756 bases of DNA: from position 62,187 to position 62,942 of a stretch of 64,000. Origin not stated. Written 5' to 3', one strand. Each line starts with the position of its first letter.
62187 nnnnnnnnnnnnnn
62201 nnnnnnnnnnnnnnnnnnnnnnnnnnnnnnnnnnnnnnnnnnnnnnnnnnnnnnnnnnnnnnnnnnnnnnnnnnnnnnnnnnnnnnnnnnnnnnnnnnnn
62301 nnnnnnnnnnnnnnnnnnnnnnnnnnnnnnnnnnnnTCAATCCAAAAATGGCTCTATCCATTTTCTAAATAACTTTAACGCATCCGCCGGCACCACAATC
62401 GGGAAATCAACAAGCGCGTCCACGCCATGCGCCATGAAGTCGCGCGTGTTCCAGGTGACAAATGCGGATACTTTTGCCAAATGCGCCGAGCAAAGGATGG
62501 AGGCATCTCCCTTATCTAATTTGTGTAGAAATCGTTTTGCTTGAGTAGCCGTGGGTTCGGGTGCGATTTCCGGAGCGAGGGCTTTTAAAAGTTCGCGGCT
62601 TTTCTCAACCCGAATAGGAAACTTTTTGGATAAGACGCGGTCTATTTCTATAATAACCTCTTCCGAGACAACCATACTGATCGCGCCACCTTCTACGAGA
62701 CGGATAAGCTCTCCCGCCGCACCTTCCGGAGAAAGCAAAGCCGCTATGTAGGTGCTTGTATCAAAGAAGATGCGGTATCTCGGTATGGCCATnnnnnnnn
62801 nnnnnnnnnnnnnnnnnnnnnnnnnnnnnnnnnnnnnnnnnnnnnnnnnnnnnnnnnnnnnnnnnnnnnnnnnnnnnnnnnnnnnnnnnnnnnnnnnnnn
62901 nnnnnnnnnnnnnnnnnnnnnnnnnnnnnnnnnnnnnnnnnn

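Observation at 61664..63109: Tightly coupled vapB-vapC-HNH operon: a toxin-antitoxin pair fused in an operon with a homing-type HNH nuclease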

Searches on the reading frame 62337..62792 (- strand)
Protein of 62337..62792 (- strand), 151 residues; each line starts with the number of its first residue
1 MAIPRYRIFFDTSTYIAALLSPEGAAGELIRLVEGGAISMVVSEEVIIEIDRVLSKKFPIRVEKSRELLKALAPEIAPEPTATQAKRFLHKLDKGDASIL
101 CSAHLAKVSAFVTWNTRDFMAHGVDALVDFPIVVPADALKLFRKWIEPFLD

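Call 4: search_protein_families(library=pfam, proteins=[window:62337-62792:-], max_evalue=1)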
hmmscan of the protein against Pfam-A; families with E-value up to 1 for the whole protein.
window:62337-62792:- (151 aa): 3 families
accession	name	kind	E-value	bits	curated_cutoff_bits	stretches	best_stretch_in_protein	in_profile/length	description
PF13470.12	PIN_3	-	2.5e-13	51.3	27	1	7-117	1-115/115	PIN domain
PF01850.27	PIN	-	3.4e-07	31.3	23.6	1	8-116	1-112/120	PIN domain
PF16289.11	PIN_12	-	0.0019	19.1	32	1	8-61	1-56/172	PIN domain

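Call 5: search_protein_families(library=ncbifam, proteins=[window:62337-62792:-], max_evalue=1)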
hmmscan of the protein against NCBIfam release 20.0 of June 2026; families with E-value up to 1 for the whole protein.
window:62337-62792:- (151 aa): 2 families
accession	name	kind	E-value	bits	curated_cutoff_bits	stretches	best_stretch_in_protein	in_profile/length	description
TIGR00305.1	TIGR00305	equivalog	2.6e-06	27.7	29.15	1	8-114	2-108/115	putative toxin-antitoxin system toxin component, PIN family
NF046100.1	RSP_2648_fam_PIN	equivalog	0.00053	20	170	1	29-122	17-112/177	RSP_2648 family PIN domain-containing protein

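Call 6: search_protein_families(library=padloc, proteins=[window:62337-62792:-], max_evalue=1)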
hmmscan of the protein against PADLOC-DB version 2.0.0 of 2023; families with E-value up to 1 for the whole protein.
window:62337-62792:- (151 aa): 0 families

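Call 22: find_homologous_proteins(query=window:62337-62792:-, max_evalue=0.00001)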
Query window:62337-62792:- (151 aa): 435 proteins with E <= 0.00001 among 525 candidates; the best 120 are listed.
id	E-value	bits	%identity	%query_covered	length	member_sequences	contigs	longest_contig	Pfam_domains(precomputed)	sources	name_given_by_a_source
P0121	1.1e-91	322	100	100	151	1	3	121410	PF01850.28,PF13470.13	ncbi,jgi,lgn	-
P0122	2.0e-83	295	91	100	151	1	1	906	PF01850.28,PF13470.13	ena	-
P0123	3.3e-82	292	88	100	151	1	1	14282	PF01850.28,PF13470.13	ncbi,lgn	-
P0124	7.6e-82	290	91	100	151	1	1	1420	PF01850.28,PF13470.13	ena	-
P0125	9.3e-82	290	88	100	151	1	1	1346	PF01850.28,PF13470.13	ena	-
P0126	4.9e-81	288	90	100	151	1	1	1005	PF13470.13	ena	-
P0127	5.5e-81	288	90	100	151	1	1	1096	PF01850.28,PF13470.13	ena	-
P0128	5.5e-81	288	89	100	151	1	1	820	PF13470.13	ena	-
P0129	4.9e-80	284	87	100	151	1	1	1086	PF01850.28,PF13470.13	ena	-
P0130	1.3e-78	280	87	100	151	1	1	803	PF01850.28,PF13470.13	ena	-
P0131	2.2e-78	279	83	100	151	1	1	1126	PF01850.28,PF13470.13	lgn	-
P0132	1.5e-77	276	84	100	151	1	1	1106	PF13470.13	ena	-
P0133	1.2e-76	273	83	100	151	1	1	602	PF01850.28,PF13470.13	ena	-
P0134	1.3e-75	270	84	100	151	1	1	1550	PF01850.28,PF13470.13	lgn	-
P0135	1.5e-75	270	85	100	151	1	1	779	PF13470.13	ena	-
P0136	5.1e-74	265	82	100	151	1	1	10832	PF13470.13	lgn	-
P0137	1.5e-73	264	81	99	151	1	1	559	PF13470.13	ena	-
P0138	3.4e-73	262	81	100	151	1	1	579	PF13470.13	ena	-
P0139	2.0e-72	260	81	100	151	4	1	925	PF01850.28,PF13470.13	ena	-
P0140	2.1e-72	260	83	100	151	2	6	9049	PF01850.28,PF13470.13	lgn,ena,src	-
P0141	3.0e-72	259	80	100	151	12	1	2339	PF01850.28,PF13470.13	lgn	-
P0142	5.8e-72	258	81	100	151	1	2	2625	PF01850.28,PF13470.13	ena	-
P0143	6.2e-72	258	79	100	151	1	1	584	PF13470.13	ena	-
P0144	1.2e-71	257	79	100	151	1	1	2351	PF01850.28,PF13470.13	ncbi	-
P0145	2.6e-71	256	80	100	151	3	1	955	PF01850.28,PF13470.13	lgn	-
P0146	3.4e-71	256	77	100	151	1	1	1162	PF13470.13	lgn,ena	-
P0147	7.8e-71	255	78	100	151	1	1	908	PF01850.28,PF13470.13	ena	-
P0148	8.5e-71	255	76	100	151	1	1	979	PF01850.28,PF13470.13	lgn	-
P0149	1.0e-70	254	80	100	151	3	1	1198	PF01850.28,PF13470.13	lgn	-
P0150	1.1e-70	254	79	100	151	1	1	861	PF01850.28,PF13470.13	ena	-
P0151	1.6e-70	254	79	100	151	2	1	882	PF01850.28,PF13470.13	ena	-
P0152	2.2e-70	253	79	100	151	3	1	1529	PF01850.28,PF13470.13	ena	-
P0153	4.1e-70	252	78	100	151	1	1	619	PF01850.28,PF13470.13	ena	-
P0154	4.6e-70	252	77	100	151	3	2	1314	PF01850.28,PF13470.13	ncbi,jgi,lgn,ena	-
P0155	6.8e-70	252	77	100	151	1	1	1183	PF13470.13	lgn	-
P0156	9.0e-70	251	80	99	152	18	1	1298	PF13470.13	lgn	-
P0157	1.8e-69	250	80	100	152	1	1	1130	PF01850.28,PF13470.13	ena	-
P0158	3.3e-69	249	77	100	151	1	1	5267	PF01850.28,PF13470.13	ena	-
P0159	3.8e-69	249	77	100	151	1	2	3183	PF01850.28,PF13470.13,PF16289.12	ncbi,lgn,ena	-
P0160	4.9e-69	249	78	100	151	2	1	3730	PF01850.28,PF13470.13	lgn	-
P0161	6.0e-69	249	78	100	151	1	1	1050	PF01850.28,PF13470.13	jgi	jgi:putative PIN family toxin of toxin-antitoxin system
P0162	7.1e-69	248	79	100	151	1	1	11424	PF13470.13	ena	-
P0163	8.1e-69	248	77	100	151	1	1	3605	PF01850.28,PF13470.13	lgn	-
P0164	1.6e-68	247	77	100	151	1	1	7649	PF01850.28,PF13470.13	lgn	-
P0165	1.8e-68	247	78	100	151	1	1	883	PF13470.13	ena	-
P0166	2.3e-68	247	77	100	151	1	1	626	PF13470.13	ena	-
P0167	3.6e-68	246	77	99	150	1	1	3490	PF01850.28,PF13470.13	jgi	jgi:putative PIN family toxin of toxin-antitoxin system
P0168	4.8e-68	246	79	100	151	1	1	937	PF01850.28,PF13470.13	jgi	jgi:putative PIN family toxin of toxin-antitoxin system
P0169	7.2e-68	245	77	100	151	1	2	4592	PF01850.28,PF13470.13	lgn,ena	-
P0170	1.3e-67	244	76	100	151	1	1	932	PF13470.13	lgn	-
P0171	1.5e-67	244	76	100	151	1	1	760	PF01850.28,PF13470.13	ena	-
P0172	1.6e-67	244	75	100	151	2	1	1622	PF13470.13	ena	-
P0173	2.2e-67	244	75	100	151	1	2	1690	PF01850.28,PF13470.13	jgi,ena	-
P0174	2.3e-67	243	75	100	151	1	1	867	PF01850.28,PF13470.13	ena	-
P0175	2.4e-67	243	78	100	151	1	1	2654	PF01850.28,PF13470.13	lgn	-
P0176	2.5e-67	243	74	100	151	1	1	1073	PF01850.28,PF13470.13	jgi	-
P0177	5.9e-67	242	75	100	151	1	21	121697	PF13470.13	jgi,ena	-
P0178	6.0e-67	242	74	100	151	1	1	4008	PF13470.13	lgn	-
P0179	6.2e-67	242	76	100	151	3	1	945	PF01850.28,PF13470.13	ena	-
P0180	7.6e-67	242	74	100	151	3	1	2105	PF13470.13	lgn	-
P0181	9.3e-67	241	75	100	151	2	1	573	PF13470.13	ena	-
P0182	1.0e-66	241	75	100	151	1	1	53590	PF13470.13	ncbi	-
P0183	1.1e-66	241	74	100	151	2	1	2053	PF13470.13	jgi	-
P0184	2.1e-66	240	74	100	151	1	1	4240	PF13470.13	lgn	-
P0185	2.2e-66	240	74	100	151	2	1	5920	PF01850.28,PF13470.13,PF16289.12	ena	-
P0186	2.4e-66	240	74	100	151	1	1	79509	PF13470.13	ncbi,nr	ncbi:MAG: PIN domain-containing protein [Candidatus Omnitrophica bacterium]|nr:PIN domain-containing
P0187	3.1e-66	240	77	100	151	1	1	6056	PF01850.28,PF13470.13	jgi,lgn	-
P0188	4.1e-66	239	76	100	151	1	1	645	PF01850.28,PF13470.13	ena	-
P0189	4.2e-66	239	76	99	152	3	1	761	PF13470.13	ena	-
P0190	4.5e-66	239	74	100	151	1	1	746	PF13470.13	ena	-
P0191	6.7e-66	239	74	100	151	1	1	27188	PF13470.13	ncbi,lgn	-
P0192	7.8e-66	238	75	100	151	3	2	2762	PF13470.13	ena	-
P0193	8.0e-66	238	74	100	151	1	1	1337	PF13470.13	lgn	-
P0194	8.4e-66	238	76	99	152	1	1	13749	PF13470.13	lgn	-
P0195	8.7e-66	238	74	100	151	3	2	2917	PF13470.13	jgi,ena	-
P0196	9.0e-66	238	75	100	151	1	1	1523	PF01850.28,PF13470.13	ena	-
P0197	9.1e-66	238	74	100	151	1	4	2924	PF13470.13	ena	-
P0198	9.6e-66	238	74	99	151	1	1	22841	PF01850.28,PF13470.13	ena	-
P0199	1.5e-65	238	75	100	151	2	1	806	PF13470.13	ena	-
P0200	1.5e-65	238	73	100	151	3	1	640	PF13470.13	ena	-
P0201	1.7e-65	237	73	100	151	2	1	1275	PF01850.28,PF13470.13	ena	-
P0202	1.8e-65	237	75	100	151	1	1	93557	PF01850.28,PF13470.13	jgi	jgi:predicted nucleic acid-binding protein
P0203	2.7e-65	237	74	100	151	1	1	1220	PF13470.13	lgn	-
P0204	2.8e-65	237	76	99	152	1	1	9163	PF13470.13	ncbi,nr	ncbi:MAG: PIN domain-containing protein [Elusimicrobia bacterium]|nr:PIN domain-containing protein [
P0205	3.0e-65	237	72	100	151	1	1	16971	PF13470.13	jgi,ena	-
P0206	3.2e-65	236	75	99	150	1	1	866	PF13470.13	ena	-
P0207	3.2e-65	236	74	100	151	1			PF13470.13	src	-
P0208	3.5e-65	236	74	100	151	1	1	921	PF13470.13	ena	-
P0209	3.6e-65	236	74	100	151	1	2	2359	PF13470.13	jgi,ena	-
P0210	3.8e-65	236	75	99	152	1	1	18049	PF01850.28,PF13470.13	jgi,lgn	jgi:predicted nucleic acid-binding protein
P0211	4.1e-65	236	74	99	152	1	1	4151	PF01850.28,PF13470.13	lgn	-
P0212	4.3e-65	236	75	100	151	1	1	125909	PF13470.13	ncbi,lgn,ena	-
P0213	4.4e-65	236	72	100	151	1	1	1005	PF13470.13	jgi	jgi:predicted nucleic acid-binding protein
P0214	5.4e-65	236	74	100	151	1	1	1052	PF01850.28,PF13470.13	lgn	-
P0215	5.6e-65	236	75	100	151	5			PF01850.28,PF13470.13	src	-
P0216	5.7e-65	236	74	100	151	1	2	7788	PF13470.13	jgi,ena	-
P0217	5.7e-65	236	72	100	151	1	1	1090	PF13470.13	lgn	-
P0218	5.9e-65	236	73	100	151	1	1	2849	PF01850.28,PF13470.13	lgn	-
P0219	8.3e-65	235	73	99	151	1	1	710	PF13470.13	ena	-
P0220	8.3e-65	235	74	99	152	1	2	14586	PF13470.13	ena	-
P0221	8.4e-65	235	75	100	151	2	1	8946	PF01850.28,PF13470.13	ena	-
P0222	8.6e-65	235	75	99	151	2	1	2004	PF13470.13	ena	-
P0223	1.1e-64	235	72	100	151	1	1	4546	PF13470.13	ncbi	ncbi:MAG: PIN domain-containing protein [bacterium]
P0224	1.1e-64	235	74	100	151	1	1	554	PF13470.13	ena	-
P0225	1.1e-64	235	74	100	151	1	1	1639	PF13470.13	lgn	-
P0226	1.2e-64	235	73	99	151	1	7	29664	PF13470.13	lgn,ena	-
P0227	1.2e-64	235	72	100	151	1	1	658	PF13470.13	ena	-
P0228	1.5e-64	234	73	100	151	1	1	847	PF13470.13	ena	-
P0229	1.5e-64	234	73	100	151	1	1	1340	PF01850.28,PF13470.13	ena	-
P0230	1.5e-64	234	73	100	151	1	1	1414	PF13470.13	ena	-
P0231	1.6e-64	234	83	90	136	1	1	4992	PF13470.13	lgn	-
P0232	1.6e-64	234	71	100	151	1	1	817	PF13470.13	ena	-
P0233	1.6e-64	234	75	99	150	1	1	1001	PF13470.13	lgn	-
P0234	1.7e-64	234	77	99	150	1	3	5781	PF01850.28,PF13470.13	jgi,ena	-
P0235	2.0e-64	234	71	100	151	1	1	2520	PF13470.13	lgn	-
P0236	2.0e-64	234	75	100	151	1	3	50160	PF01850.28,PF13470.13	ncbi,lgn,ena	-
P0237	2.1e-64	234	75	99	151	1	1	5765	PF13470.13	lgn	-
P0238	3.0e-64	233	75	99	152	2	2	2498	PF13470.13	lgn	-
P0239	3.2e-64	233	72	99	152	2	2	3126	PF01850.28,PF13470.13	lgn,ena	-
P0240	3.6e-64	233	74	100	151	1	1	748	PF13470.13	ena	-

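Call 24: find_related_loci(query=A2, collection=metagenome_contigs, flank=4000)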
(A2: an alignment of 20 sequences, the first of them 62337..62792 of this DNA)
Query A2 (151 aa) in metagenome_contigs; peptide patterns used: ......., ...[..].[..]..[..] (x = any residue, [..] = any of these).
164 stretches matched a pattern; 81 encode a relative of the query (tblastn E <= 1e-3); the best 80 are kept; 80 distinct loci.
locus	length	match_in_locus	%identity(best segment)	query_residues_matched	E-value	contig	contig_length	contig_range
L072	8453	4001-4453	82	1-151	9e-80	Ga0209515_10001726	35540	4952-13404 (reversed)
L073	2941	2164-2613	81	1-150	1e-78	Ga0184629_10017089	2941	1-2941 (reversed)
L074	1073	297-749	74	1-151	1e-80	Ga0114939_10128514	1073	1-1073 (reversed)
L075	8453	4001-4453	77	1-151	6e-75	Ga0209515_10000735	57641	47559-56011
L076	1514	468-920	75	1-151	8e-79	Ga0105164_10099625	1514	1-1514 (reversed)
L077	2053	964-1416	74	1-151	2e-76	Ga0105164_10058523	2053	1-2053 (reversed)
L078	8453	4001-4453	75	1-151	4e-74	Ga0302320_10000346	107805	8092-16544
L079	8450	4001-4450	76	1-150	2e-73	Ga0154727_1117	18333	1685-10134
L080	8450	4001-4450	73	1-150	3e-73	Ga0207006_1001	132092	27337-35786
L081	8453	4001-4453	75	1-151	6e-73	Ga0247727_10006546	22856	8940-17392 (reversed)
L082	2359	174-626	74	1-151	2e-74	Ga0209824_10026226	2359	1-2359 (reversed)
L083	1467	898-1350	74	1-151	8e-77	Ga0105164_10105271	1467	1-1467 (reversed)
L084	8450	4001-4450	75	1-150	1e-72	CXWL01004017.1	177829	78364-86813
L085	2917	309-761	74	1-151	3e-73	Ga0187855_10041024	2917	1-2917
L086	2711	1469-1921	75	1-151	3e-73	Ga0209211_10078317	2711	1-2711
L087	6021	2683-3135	72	1-151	2e-72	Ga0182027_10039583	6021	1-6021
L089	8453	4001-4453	77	1-151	3e-71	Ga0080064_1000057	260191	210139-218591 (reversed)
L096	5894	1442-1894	74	1-151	2e-70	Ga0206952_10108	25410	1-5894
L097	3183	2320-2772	77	1-151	3e-70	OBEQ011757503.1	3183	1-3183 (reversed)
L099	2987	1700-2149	72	1-150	3e-70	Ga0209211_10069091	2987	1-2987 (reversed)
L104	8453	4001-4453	71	1-151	1e-69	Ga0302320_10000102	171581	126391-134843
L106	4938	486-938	72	1-151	1e-69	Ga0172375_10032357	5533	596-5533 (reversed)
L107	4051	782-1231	71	1-150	4e-69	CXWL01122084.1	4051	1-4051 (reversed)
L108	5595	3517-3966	72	1-150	3e-69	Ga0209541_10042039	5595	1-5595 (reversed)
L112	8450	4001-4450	70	1-150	4e-68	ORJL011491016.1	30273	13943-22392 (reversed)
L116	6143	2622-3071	70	1-150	2e-67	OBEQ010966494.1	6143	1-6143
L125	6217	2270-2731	70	1-151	7e-64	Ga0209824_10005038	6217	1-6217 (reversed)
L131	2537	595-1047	67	1-151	2e-61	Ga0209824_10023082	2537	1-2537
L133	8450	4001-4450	63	1-150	1e-59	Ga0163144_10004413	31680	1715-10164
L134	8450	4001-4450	63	1-150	8e-59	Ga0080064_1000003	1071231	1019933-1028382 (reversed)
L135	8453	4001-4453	65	1-151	8e-59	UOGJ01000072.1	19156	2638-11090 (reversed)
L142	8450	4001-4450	81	1-150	2e-77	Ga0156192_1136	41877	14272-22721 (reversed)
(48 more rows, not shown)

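Call 27: search_protein_families(library=pfam, proteins=[L072:4483-5109:+, L080:4475-5545:+, L089:4470-5414:+, L112:4485-5963:+, L116:3094-4053:+, L133:4481-7483:+, L134:4465-5940:+, L135:4483-5016:+, L085:796-1485:+, L079:4460-4825:+], max_evalue=0.001)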
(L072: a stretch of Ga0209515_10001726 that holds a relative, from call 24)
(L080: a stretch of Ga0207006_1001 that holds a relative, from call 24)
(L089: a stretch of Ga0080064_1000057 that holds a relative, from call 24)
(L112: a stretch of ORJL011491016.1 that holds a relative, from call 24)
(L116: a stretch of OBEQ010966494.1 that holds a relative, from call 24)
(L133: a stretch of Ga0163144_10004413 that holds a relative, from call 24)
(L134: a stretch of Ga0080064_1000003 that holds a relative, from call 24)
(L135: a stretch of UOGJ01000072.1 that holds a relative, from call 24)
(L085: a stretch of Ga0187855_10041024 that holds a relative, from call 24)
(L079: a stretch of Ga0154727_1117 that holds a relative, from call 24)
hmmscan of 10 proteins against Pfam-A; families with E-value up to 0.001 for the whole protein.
L072:4483-5109:+ (208 aa): 2 families
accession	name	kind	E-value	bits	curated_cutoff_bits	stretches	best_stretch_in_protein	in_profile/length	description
PF01844.29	HNH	-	2.6e-10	40.7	21.4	1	141-184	1-45/47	HNH endonuclease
PF14279.12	HNH_5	-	1.9e-09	37.7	27.5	1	141-183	1-43/56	HNH endonuclease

L080:4475-5545:+ (356 aa): 5 families
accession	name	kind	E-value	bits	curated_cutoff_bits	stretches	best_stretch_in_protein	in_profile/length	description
PF07478.18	Dala_Dala_lig_C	-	8.4e-38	130.4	24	1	160-339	33-203/204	D-ala D-ala ligase C-terminus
PF13535.11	ATP-grasp_4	-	4.1e-08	33.4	27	1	163-311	2-151/160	ATP-grasp domain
PF02655.19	ATP-grasp_3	-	5.3e-05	23.8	23.2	1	181-310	46-155/160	ATP-grasp domain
PF02786.22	CPSase_L_D2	-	0.0002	21.4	19.8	1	129-310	1-178/211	Carbamoyl-phosphate synthase L chain, ATP binding domain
PF03133.20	TTL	-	0.00022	21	20.1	1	254-318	201-265/292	Tubulin-tyrosine ligase family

L089:4470-5414:+ (314 aa): 3 families
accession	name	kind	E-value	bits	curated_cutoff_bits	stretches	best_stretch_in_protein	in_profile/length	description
PF00535.33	Glycos_transf_2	-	1.4e-10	41.8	23.3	1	9-132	2-127/168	Glycosyl transferase family 2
PF13641.12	Glyco_tranf_2_3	-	2.5e-09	37.9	27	1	9-226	5-220/230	Glycosyltransferase like family 2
PF13632.12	Glyco_trans_2_3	-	0.0002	21.7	27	1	89-260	3-166/198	Glycosyl transferase family group 2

L112:4485-5963:+ (492 aa): 3 families
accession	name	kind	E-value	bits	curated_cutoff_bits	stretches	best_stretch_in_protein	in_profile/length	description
PF00160.26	Pro_isomerase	-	1.8e-53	181.5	21.7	1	331-479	2-157/159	Cyclophilin type peptidyl-prolyl cis-trans isomerase/CLD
PF13623.11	SurA_N_2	-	0.00039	20.7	28.5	1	6-105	13-121/145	SurA-like N-terminal domain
PF13624.11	SurA_N_3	-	0.00095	19.5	27.2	0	7-147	17-161/162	SurA-like N-terminal domain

L116:3094-4053:+ (319 aa): 2 families
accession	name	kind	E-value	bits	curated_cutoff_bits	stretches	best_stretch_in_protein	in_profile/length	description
PF02826.25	2-Hacid_dh_C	-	2.7e-33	115.3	25.1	1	107-288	7-178/178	D-isomer specific 2-hydroxyacid dehydrogenase, NAD binding domain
PF00389.36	2-Hacid_dh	-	8.3e-05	22.7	24.6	1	60-314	60-128/134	D-isomer specific 2-hydroxyacid dehydrogenase, catalytic domain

L133:4481-7483:+ (1000 aa): 6 families
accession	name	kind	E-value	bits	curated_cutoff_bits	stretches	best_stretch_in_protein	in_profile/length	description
PF07517.20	SecA_DEAD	-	4.4e-124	413.9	24.6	1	41-470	13-290/290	SecA DEAD-like domain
PF21090.3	P-loop_SecA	-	5.5e-95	317.2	27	1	485-698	1-205/205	SecA P-loop domain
PF07516.18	SecA_SW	-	1.9e-64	217.9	26.7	1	700-910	1-200/200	SecA Wing and Scaffold domain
PF01043.26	SecA_PP_bind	-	2.6e-36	125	23.5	1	298-426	2-110/110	SecA preprotein cross-linking domain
PF02810.21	SEC-C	-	2.7e-10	40.3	20.4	1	982-999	1-18/19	SEC-C motif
PF00270.35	DEAD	-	0.00073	19.7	26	0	165-284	18-133/167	DEAD/DEAH box helicase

L134:4465-5940:+ (491 aa): 1 family
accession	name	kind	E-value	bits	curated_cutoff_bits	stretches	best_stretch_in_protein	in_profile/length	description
PF13091.12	PLDc_2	-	1.9e-18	67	27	1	38-169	3-122/132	PLD-like domain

L135:4483-5016:+ (177 aa): 0 families

L085:796-1485:+ (229 aa): 2 families
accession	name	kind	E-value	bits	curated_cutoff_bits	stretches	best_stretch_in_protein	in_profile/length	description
PF00149.33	Metallophos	-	2.5e-12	48.1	21.5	1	1-138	1-132/191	Calcineurin-like phosphoesterase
PF12850.12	Metallophos_2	-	0.00023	21.6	27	1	1-72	1-60/154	Calcineurin-like phosphoesterase superfamily domain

L079:4460-4825:+ (121 aa): 0 families

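Call 28: find_encoding_contigs(protein=P0123, flank=5000, max_places=3)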
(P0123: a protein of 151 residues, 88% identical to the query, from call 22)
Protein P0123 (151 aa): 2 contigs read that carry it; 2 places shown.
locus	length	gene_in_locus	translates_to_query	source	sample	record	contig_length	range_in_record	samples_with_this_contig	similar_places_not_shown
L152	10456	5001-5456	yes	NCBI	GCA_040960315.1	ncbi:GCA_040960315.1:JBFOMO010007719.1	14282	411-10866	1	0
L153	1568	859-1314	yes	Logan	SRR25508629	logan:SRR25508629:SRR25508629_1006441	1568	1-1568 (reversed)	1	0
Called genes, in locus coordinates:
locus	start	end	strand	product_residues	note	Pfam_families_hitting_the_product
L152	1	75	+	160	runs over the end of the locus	?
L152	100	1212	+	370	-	-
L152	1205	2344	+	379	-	-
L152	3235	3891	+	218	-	-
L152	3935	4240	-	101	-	-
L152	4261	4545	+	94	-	-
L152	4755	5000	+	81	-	PF04014:MazE_antitoxin (weak)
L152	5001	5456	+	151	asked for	PF01850:PIN (weak), PF13470:PIN_3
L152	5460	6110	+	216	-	PF18780:HNH_repeat, PF01844:HNH, PF14279:HNH_5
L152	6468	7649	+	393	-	PF02661:Fic, PF08220:HTH_DeoR (weak)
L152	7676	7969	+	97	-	-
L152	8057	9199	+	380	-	-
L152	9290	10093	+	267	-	PF01507:PAPS_reduct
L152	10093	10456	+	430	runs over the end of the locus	PF00009:GTP_EFTU, PF01926:MMR_HSR1 (faint), PF03144:GTP_EFTU_D2, PF22594:GTP-eEF1A_C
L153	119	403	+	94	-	-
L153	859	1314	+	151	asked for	PF01850:PIN (weak), PF13470:PIN_3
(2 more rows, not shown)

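Call 29: find_encoding_contigs(protein=P0124, flank=3000, max_places=3)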
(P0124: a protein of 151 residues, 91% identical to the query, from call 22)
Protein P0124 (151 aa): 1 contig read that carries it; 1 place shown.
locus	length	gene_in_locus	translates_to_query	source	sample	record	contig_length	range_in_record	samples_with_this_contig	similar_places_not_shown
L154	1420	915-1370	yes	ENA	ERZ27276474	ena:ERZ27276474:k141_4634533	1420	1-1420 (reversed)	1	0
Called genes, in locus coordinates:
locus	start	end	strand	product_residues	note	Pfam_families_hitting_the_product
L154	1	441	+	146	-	?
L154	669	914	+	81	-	PF04014:MazE_antitoxin (weak)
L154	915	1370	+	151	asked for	PF01850:PIN (faint), PF13470:PIN_3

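Call 30: find_encoding_contigs(protein=P0125, flank=3000, max_places=3)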
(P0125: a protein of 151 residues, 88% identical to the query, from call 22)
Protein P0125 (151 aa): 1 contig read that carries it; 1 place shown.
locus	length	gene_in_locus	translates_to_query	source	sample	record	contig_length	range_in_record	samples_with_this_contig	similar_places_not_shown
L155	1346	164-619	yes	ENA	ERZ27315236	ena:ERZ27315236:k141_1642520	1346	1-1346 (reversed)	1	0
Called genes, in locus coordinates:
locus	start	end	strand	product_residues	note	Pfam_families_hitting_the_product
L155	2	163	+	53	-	?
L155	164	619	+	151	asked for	PF01850:PIN (weak), PF13470:PIN_3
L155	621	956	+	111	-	-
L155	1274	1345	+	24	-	?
